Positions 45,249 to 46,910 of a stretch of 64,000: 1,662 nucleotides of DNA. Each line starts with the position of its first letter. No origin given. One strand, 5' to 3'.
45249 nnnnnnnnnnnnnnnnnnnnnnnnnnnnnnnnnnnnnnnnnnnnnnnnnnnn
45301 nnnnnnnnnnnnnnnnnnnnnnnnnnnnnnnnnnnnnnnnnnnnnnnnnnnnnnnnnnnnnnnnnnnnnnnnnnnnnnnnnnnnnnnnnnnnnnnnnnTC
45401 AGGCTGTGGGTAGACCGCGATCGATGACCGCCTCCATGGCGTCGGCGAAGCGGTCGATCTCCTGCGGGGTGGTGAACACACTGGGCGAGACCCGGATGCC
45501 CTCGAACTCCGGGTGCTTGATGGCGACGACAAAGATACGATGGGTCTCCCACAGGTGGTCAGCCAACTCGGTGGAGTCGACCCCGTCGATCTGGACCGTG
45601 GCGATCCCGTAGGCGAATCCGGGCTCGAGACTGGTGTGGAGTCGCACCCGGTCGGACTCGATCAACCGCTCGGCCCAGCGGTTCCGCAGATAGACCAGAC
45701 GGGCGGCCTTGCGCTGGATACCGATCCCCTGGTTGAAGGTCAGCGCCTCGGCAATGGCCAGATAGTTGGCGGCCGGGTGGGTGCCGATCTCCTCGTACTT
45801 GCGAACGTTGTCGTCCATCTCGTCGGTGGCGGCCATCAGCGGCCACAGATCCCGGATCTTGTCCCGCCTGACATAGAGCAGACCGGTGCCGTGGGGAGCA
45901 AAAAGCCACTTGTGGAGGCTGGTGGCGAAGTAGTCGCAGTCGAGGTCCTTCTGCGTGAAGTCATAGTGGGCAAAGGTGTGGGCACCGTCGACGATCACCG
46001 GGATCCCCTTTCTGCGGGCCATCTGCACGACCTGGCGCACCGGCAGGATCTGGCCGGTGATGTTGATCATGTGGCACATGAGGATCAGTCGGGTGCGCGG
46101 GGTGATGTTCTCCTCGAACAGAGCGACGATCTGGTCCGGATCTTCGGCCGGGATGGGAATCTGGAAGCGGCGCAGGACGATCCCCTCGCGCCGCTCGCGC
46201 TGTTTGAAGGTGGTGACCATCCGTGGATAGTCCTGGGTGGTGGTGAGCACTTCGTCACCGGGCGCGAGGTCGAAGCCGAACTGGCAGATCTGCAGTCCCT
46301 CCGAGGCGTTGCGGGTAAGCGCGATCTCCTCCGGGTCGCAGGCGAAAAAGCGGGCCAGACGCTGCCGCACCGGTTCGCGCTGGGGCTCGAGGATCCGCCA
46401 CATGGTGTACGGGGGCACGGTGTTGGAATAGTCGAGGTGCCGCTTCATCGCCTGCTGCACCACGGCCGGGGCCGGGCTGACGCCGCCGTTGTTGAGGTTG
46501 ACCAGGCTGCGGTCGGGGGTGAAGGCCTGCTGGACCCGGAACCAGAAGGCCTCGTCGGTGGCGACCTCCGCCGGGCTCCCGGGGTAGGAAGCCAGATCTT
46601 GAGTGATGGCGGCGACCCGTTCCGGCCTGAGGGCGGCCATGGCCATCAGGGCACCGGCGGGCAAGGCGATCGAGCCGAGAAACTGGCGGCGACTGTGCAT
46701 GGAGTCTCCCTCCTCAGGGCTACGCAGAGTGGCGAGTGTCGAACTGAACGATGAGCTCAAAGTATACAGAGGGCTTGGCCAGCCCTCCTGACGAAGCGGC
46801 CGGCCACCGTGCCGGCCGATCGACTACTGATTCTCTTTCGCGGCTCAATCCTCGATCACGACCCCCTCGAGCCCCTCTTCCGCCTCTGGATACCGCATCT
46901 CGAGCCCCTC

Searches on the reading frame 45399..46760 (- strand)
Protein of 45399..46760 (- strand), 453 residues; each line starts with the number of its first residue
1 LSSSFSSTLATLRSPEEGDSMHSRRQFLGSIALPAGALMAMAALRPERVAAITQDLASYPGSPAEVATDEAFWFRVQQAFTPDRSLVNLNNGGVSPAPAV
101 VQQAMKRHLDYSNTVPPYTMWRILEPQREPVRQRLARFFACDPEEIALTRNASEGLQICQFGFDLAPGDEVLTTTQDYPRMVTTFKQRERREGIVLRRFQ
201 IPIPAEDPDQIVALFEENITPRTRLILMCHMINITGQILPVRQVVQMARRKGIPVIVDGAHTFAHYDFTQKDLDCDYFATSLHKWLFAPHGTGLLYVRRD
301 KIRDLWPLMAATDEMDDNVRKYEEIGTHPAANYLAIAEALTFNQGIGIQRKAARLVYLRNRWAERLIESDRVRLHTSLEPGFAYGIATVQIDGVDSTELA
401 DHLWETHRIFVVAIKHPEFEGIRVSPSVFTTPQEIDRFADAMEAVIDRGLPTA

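Call 7: search_protein_families(library=pfam, proteins=[window:45399-46760:-], max_evalue=0.01)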
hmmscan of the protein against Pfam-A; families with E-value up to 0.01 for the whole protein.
window:45399-46760:- (453 aa): 5 families
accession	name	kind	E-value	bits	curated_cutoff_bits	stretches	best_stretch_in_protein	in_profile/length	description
PF00266.25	Aminotran_5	-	1.9e-38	132.9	21.5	1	89-436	3-369/371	Aminotransferase class-V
PF00155.27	Aminotran_1_2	-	1.3e-12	48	19.7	1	129-262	45-189/361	Aminotransferase class I and II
PF01041.23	DegT_DnrJ_EryC1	-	2e-07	31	19.8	1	149-263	45-150/360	DegT/DnrJ/EryC1/StrS aminotransferase family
PF01053.26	Cys_Met_Meta_PP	-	1e-06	28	27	1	165-286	88-200/381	Cys/Met metabolism PLP-dependent enzyme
PF01212.27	Beta_elim_lyase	-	5.2e-06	26.4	27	1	186-335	88-215/288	Beta-eliminating lyase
